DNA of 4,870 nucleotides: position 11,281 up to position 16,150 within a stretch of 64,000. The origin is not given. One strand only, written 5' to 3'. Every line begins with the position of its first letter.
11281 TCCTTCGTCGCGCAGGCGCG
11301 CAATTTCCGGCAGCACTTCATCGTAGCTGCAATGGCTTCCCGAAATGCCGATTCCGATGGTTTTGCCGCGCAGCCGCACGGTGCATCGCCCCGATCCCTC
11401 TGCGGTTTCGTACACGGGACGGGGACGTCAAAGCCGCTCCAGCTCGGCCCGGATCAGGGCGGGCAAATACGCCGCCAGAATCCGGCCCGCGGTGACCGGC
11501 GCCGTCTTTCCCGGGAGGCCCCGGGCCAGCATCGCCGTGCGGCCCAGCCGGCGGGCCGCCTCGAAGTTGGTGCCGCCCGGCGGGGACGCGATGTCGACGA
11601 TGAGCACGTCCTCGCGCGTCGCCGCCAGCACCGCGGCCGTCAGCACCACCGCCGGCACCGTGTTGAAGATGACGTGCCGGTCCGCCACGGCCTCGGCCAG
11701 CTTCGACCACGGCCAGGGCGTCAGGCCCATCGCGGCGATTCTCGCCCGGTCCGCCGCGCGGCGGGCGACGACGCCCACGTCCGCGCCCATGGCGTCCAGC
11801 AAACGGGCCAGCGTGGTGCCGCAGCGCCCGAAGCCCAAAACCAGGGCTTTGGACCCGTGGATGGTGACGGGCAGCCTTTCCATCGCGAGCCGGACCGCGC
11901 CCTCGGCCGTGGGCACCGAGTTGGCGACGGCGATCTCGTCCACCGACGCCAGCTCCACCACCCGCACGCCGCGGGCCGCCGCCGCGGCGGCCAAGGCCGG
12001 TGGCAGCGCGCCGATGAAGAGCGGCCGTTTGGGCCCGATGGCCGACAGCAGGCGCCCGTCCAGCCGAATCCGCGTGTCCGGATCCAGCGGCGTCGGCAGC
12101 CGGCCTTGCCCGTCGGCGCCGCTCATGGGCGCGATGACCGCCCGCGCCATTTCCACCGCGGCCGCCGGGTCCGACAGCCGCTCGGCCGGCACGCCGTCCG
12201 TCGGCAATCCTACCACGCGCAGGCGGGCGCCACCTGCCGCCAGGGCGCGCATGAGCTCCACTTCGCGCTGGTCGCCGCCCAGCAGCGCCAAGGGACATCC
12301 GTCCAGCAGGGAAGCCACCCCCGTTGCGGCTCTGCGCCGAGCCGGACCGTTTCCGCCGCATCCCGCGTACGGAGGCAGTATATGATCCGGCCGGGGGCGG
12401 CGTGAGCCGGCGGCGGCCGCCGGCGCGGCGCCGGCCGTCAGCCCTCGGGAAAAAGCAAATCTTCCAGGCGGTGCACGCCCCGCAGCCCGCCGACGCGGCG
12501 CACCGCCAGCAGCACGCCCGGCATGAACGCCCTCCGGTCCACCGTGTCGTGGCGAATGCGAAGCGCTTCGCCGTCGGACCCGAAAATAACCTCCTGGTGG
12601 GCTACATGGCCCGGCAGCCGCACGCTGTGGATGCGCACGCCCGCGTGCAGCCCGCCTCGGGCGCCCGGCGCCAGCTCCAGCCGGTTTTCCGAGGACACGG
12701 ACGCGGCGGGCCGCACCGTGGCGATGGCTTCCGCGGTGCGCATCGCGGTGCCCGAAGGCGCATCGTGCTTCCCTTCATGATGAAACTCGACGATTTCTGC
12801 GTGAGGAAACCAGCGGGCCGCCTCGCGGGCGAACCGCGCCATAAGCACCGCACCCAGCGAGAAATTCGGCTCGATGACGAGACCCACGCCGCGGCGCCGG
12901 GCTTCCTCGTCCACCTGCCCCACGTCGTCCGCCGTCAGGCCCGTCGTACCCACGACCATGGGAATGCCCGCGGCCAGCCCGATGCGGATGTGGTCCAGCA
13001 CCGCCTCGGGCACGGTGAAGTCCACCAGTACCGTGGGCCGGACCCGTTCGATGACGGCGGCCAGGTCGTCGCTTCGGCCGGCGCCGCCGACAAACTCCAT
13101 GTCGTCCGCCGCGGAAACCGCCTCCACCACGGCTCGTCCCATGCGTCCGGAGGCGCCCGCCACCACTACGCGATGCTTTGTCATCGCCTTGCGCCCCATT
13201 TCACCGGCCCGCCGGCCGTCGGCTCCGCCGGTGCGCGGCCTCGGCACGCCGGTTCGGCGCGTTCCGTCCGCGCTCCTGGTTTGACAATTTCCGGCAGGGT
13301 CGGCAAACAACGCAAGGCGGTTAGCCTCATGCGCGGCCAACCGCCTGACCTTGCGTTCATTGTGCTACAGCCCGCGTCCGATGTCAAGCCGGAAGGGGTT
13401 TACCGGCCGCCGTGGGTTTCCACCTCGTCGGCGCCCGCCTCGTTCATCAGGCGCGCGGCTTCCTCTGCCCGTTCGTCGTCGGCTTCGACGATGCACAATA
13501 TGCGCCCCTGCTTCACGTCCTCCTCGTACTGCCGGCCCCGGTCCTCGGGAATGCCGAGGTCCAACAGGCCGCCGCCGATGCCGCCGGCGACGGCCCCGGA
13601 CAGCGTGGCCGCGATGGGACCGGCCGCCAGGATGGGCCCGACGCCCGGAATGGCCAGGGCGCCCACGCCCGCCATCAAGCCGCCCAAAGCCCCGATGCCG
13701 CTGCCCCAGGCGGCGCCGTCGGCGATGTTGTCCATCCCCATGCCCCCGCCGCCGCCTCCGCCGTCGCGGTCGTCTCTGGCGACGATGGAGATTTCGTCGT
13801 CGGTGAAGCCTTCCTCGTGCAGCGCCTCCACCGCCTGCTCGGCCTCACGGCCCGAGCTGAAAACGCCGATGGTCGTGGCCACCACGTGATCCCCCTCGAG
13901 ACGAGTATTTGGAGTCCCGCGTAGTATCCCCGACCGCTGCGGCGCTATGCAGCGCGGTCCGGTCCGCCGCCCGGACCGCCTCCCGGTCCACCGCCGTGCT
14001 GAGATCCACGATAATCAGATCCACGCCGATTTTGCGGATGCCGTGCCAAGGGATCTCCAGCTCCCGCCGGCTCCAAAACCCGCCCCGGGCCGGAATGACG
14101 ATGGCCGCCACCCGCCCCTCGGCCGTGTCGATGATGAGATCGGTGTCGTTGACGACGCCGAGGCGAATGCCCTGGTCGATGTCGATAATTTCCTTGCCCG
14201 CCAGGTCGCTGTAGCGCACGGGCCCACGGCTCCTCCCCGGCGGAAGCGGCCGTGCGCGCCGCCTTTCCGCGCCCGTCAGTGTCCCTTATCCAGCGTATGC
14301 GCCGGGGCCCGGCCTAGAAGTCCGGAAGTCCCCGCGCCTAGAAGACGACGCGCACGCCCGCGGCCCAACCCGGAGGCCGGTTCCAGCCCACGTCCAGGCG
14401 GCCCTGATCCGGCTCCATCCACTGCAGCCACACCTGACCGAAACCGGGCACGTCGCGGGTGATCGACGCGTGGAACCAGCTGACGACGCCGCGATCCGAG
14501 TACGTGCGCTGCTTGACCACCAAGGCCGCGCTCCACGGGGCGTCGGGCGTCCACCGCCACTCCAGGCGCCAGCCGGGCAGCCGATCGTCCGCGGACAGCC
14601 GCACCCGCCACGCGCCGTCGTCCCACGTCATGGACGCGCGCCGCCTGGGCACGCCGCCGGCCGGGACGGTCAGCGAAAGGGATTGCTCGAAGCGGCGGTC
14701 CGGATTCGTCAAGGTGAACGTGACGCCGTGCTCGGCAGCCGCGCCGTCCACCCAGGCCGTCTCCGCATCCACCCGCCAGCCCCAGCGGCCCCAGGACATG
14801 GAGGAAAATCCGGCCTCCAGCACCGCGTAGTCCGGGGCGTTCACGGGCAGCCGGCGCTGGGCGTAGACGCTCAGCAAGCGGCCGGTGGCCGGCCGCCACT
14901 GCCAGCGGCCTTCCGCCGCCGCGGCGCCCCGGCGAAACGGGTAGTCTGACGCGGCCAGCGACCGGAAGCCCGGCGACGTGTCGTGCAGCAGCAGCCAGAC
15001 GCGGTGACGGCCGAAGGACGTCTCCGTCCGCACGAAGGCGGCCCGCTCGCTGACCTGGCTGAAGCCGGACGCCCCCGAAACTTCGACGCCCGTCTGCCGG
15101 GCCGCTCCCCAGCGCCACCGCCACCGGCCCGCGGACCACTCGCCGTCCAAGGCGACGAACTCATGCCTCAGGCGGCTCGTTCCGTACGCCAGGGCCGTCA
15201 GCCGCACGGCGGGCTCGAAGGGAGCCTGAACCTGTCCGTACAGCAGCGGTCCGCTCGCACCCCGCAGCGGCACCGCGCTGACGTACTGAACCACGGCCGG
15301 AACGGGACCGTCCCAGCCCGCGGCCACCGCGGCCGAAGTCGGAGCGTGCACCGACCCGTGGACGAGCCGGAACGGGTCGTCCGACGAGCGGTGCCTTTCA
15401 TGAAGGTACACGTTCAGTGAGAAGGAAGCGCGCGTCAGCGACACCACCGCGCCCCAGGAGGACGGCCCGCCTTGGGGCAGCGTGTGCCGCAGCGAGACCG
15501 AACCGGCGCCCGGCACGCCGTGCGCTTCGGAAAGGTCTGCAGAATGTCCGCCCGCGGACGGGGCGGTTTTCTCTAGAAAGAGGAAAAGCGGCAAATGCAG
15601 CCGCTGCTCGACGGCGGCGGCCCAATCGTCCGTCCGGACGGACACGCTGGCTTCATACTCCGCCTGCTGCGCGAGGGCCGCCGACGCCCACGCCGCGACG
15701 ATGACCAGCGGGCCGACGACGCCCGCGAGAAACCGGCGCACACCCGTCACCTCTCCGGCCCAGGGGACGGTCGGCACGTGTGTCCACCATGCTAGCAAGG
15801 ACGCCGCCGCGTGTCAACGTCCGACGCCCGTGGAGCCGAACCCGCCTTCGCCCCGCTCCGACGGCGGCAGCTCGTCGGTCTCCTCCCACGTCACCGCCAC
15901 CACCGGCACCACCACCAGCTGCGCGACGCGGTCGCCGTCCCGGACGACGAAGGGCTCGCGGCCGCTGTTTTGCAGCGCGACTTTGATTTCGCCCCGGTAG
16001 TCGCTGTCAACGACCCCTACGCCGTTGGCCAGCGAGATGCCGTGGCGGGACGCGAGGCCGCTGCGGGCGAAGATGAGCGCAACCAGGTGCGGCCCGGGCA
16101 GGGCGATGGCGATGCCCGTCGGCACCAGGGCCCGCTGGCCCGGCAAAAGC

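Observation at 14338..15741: Signal-peptide protein with outer-membrane beta-barrel-like C terminus inserted in the mlpA-dut / ylmC sporulation neighbourhood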

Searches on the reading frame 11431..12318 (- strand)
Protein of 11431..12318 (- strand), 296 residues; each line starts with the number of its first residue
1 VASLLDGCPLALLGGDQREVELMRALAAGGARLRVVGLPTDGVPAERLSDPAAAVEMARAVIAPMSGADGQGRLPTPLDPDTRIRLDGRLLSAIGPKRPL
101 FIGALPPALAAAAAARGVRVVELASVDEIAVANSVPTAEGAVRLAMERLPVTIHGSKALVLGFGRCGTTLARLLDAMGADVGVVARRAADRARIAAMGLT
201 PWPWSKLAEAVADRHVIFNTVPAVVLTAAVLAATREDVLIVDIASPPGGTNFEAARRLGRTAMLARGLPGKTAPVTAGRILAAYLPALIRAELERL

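Call 18: search_protein_families(library=pfam, proteins=[window:11431-12318:-], max_evalue=0.001)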
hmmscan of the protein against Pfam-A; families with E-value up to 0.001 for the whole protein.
window:11431-12318:- (296 aa): 5 families
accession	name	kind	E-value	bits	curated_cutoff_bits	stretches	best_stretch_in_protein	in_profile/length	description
PF16924.11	DpaA_N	-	3e-19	69.7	29.2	1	10-123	2-115/116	Dipicolinate synthase subunit A N-terminal domain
PF02826.25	2-Hacid_dh_C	-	5.4e-07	29.6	25.1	1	147-235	28-118/178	D-isomer specific 2-hydroxyacid dehydrogenase, NAD binding domain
PF01488.26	Shikimate_DH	-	1.4e-05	25.6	24.3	1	144-246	2-114/138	Shikimate / quinate 5-dehydrogenase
PF03807.23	F420_oxidored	-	2.2e-05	25.4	21.6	1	160-245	4-93/94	NADP oxidoreductase coenzyme F420-dependent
PF13241.12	NAD_binding_7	-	0.0002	22.3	22.1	1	152-251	4-99/104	Putative NAD(P)-binding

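Call 73: find_homologous_proteins(query=window:11431-12318:-, max_evalue=1e-30)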
Query window:11431-12318:- (296 aa): 479 proteins with E <= 1e-30 among 8000 candidates; the best 120 are listed.
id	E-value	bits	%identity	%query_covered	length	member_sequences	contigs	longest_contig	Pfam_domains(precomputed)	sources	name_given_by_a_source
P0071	6.0e-169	579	99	97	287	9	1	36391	PF16924.12,PF02826.26,PF03807.24,PF01488.27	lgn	-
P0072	1.9e-134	465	81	100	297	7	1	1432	PF16924.12,PF02826.26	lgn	-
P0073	1.2e-127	443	75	100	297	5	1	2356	PF16924.12,PF02826.26,PF03807.24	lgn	-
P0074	3.1e-124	432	74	100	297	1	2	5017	PF16924.12,PF02826.26,PF03807.24,PF01488.27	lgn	-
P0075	2.6e-122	426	74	100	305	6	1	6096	PF16924.12,PF13241.13,PF02826.26,PF03807.24,PF01488.27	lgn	-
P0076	1.2e-121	423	73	98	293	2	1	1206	PF16924.12,PF02826.26,PF03807.24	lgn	-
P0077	6.3e-120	418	72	100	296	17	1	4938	PF16924.12,PF02826.26,PF03807.24,PF01488.27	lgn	-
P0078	2.0e-118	413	71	100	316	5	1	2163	PF16924.12,PF03446.22,PF02826.26,PF03807.24,PF01488.27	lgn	-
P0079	2.4e-117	409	71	100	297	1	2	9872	PF16924.12,PF02826.26,PF00148.25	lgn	-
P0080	6.7e-115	401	71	100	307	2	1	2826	PF16924.12,PF02826.26,PF03807.24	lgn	-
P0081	1.9e-111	390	69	100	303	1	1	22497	PF16924.12,PF02826.26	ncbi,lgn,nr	ncbi:MAG: dipicolinate synthase subunit DpsA [Firmicutes bacterium]|nr:dipicolinate synthase subunit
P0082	5.9e-109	382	68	100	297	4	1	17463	PF16924.12,PF13241.13,PF02826.26,PF03807.24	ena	-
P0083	1.4e-104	367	66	100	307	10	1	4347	PF16924.12,PF02826.26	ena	-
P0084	4.7e-104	366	63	100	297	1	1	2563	PF16924.12,PF13241.13,PF02826.26,PF03807.24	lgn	-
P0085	1.2e-103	364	65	99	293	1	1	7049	PF16924.12,PF03446.22,PF02826.26,PF03807.24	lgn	-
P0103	3.9e-73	264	50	100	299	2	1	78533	PF16924.12,PF02826.26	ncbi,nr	ncbi:MAG: dipicolinate synthase subunit DpsA [Firmicutes bacterium]|nr:dipicolinate synthase subunit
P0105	5.7e-73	264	50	100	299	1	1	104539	PF16924.12,PF02826.26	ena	-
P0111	4.4e-71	258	51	98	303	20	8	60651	PF16924.12,PF13241.13,PF00670.28,PF02826.26,PF03807.24,PF01488.27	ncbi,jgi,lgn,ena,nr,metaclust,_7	ncbi:MAG: dipicolinate synthase subunit DpsA [Firmicutes bacterium]|jgi:dipicolinate synthase subuni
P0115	9.3e-70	253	52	93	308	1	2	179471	PF16924.12,PF02826.26,PF01262.28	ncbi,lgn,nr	ncbi:MAG: dipicolinate synthase subunit DpsA [Bacillota bacterium]|nr:dipicolinate synthase subunit 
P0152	1.9e-64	236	47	98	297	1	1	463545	PF16924.12,PF02826.26,PF01262.28,PF01488.27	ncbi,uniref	ncbi:dipicolinate synthase subunit DpsA [Pelotomaculum propionicicum]|uniref:dipicolinate synthase s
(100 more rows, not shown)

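Call 74: find_encoding_contigs(protein=P0103, flank=8000, max_places=1)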
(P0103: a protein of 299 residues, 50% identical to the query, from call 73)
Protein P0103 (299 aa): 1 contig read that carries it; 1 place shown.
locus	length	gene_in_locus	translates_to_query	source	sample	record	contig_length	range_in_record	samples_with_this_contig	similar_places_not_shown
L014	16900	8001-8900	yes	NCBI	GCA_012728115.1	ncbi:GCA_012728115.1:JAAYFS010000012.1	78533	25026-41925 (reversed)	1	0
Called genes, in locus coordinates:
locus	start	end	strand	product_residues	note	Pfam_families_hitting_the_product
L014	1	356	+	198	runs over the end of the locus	PF01476:LysM, PF07486:Hydrolase_2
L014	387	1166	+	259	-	PF01522:Polysacc_deac_1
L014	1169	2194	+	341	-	PF01522:Polysacc_deac_1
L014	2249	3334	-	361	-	PF00704:Glyco_hydro_18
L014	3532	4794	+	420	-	PF00675:Peptidase_M16, PF05193:Peptidase_M16_C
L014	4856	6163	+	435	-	-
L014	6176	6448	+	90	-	PF05239:PRC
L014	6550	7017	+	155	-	PF11181:YflT (faint)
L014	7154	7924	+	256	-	PF01113:DapB_N, PF01408:GFO_IDH_MocA (faint), PF13380:CoA_binding_2 (weak), PF05173:DapB_C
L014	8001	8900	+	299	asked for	PF16924:DpaA_N, PF02826:2-Hacid_dh_C (weak)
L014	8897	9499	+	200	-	PF02441:Flavoprotein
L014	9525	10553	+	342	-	PF01118:Semialdhyde_dh, PF02774:Semialdhyde_dhC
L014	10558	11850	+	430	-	PF00696:AA_kinase, PF13840:ACT_7, PF22468:ACT_9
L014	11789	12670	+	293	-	PF00701:DHDPS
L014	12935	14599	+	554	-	PF00753:Lactamase_B, PF23023:Anti-Pycsar_Apyc1 (faint), PF12706:Lactamase_B_2, PF22505:RNase_J_b_CASP, PF07521:RMMBL, PF17770:RNase_J_C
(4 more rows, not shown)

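Call 75: find_encoding_contigs(protein=P0111, flank=8000, max_places=1)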
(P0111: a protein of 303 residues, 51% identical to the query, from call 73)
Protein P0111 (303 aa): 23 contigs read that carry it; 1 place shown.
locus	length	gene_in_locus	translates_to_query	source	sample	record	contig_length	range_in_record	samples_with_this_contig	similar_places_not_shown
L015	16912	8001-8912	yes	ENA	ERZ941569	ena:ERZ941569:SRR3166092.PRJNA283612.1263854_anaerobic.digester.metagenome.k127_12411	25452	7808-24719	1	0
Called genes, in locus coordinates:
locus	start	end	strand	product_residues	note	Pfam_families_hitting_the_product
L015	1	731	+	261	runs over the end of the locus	PF01522:Polysacc_deac_1, PF03065:Glyco_hydro_57 (faint)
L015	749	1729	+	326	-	PF01522:Polysacc_deac_1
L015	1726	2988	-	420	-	PF06347:SH3_4 (weak), PF08239:SH3_3, PF00704:Glyco_hydro_18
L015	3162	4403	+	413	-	PF00675:Peptidase_M16, PF05193:Peptidase_M16_C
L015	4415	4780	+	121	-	PF08761:dUTPase_2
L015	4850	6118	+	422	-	-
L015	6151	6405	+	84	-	PF05239:PRC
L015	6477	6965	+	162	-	PF11181:YflT (faint)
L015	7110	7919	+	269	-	PF01113:DapB_N, PF05173:DapB_C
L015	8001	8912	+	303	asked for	PF13241:NAD_binding_7 (faint), PF16924:DpaA_N, PF00670:AdoHcyase_NAD (weak), PF02826:2-Hacid_dh_C, PF01488:Shikimate_DH (weak), PF03807:F420_oxidored (weak)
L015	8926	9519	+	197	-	PF02441:Flavoprotein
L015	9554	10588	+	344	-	PF01118:Semialdhyde_dh, PF02774:Semialdhyde_dhC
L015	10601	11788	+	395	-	PF00696:AA_kinase, PF13840:ACT_7, PF22468:ACT_9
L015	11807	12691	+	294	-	PF00701:DHDPS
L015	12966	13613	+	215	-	PF00392:GntR, PF07729:FCD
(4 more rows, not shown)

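Call 76: find_encoding_contigs(protein=P0115, flank=8000, max_places=1)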
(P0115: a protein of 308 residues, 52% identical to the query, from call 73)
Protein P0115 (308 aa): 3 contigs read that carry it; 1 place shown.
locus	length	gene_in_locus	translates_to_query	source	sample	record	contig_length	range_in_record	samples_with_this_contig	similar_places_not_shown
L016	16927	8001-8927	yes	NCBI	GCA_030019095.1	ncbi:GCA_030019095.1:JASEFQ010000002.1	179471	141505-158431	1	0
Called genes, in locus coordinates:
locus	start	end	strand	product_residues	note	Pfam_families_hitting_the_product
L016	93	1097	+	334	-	PF01476:LysM, PF07486:Hydrolase_2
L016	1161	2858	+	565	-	PF01522:Polysacc_deac_1, PF12229:PG_binding_4 (weak), PF01522:Polysacc_deac_1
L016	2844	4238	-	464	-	PF06347:SH3_4 (weak), PF08239:SH3_3 (weak), PF00704:Glyco_hydro_18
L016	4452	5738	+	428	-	PF00675:Peptidase_M16, PF05193:Peptidase_M16_C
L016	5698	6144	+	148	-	PF00692:dUTPase, PF22769:DCD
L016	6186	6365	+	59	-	PF09388:SpoOE-like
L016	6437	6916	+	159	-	PF11181:YflT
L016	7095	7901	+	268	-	PF01113:DapB_N, PF05173:DapB_C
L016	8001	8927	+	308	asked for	PF16924:DpaA_N, PF01262:AlaDh_PNT_C (faint), PF02826:2-Hacid_dh_C (weak)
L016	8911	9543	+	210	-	PF02441:Flavoprotein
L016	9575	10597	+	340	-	PF01118:Semialdhyde_dh, PF02774:Semialdhyde_dhC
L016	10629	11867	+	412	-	PF00696:AA_kinase, PF13840:ACT_7, PF22468:ACT_9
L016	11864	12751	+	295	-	PF00701:DHDPS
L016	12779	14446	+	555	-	PF00753:Lactamase_B, PF12706:Lactamase_B_2, PF22505:RNase_J_b_CASP, PF07521:RMMBL, PF17770:RNase_J_C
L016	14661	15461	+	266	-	PF00574:CLP_protease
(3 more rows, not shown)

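Call 81: find_encoding_contigs(protein=P0152, flank=7000, max_places=1)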
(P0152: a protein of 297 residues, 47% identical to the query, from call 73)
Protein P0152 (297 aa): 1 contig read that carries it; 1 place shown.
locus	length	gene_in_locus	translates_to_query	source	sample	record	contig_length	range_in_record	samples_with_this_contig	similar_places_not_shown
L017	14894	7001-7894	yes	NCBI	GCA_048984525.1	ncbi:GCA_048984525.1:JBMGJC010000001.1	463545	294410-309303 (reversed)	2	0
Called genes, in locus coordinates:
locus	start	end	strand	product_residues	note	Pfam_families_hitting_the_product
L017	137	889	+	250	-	PF01522:Polysacc_deac_1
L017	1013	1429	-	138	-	PF01575:MaoC_dehydratas, PF13452:FAS1_DH_region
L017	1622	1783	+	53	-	-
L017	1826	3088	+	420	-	PF00675:Peptidase_M16, PF05193:Peptidase_M16_C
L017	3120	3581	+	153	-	PF00692:dUTPase, PF22769:DCD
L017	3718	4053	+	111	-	-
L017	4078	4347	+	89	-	PF05239:PRC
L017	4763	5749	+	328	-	PF01972:SDH_protease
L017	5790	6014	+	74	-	-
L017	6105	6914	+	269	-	PF01113:DapB_N, PF05173:DapB_C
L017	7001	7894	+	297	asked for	PF16924:DpaA_N, PF01262:AlaDh_PNT_C (weak), PF02826:2-Hacid_dh_C (weak), PF01488:Shikimate_DH (weak)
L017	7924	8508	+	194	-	PF02441:Flavoprotein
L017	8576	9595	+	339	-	PF01118:Semialdhyde_dh, PF02774:Semialdhyde_dhC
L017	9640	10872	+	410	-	PF00696:AA_kinase, PF13840:ACT_7, PF22468:ACT_9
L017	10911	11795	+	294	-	PF00701:DHDPS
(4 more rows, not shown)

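Call 82: find_encoding_contigs(protein=P0105, flank=7000, max_places=1)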
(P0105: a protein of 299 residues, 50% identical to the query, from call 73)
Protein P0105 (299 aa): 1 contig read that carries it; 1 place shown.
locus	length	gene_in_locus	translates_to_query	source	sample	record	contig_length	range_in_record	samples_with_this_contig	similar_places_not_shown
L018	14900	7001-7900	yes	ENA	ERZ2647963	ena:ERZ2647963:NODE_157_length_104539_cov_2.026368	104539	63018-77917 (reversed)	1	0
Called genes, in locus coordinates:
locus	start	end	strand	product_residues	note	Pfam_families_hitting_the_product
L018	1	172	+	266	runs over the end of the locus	PF01522:Polysacc_deac_1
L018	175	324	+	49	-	-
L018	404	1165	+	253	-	PF01522:Polysacc_deac_1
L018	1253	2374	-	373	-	PF00704:Glyco_hydro_18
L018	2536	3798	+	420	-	PF00675:Peptidase_M16, PF05193:Peptidase_M16_C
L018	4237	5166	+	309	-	-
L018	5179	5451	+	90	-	PF05239:PRC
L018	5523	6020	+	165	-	PF11181:YflT (weak)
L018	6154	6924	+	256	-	PF01113:DapB_N, PF01408:GFO_IDH_MocA (faint), PF13380:CoA_binding_2 (weak), PF05173:DapB_C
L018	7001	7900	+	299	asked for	PF16924:DpaA_N, PF02826:2-Hacid_dh_C (weak)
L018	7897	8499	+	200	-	PF02441:Flavoprotein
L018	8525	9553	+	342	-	PF01118:Semialdhyde_dh, PF02774:Semialdhyde_dhC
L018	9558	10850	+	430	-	PF00696:AA_kinase, PF13840:ACT_7, PF22468:ACT_9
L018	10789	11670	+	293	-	PF00701:DHDPS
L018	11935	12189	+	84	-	PF00753:Lactamase_B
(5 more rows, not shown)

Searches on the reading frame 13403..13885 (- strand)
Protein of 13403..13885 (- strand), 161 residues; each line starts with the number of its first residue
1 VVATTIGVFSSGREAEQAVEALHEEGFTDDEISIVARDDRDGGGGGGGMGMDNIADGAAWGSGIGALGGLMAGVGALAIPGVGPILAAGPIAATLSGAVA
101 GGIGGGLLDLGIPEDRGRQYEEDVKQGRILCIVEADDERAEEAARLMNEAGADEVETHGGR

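Call 4: search_protein_families(library=pfam, proteins=[window:13403-13885:-], max_evalue=0.1)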
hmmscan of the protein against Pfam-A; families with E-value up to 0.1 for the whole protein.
window:13403-13885:- (161 aa): 4 families
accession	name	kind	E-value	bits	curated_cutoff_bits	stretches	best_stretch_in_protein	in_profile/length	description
PF11181.13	YflT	-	1.2e-09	38.9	26.2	1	5-54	2-51/99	Heat induced stress protein YflT domain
PF06897.17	DUF1269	-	0.00029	21.6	26.9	1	85-152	13-80/100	Protein of unknown function (DUF1269)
PF11821.13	ActD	-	0.0024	18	25.7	0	111-156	122-169/170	Alternative complex III, ActD subunit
PF24024.1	DUF7336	-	0.0072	16.6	25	1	5-35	17-44/60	Domain of unknown function (DUF7336)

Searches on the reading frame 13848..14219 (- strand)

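Call 4: search_protein_families(library=pfam, proteins=[window:13848-14219:-], max_evalue=0.1)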
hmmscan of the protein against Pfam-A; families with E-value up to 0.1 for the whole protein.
window:13848-14219:- (124 aa): 1 family
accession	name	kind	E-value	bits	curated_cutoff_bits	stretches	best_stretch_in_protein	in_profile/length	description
PF05239.21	PRC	-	2.1e-14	53.7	21.2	1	1-74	4-74/78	PRC-barrel domain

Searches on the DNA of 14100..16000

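Call 49: search_rna_families(source=window, start=14100, end=16000, threshold=evalue, max_evalue=1)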
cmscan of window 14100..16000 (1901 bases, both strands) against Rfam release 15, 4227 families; matches with E-value up to 1: 1.
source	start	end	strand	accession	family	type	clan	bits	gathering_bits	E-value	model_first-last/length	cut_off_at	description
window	15480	15585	+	RF01740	gyrA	Cis-reg;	-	17.6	45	0.55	1-88/88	no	gyrA RNA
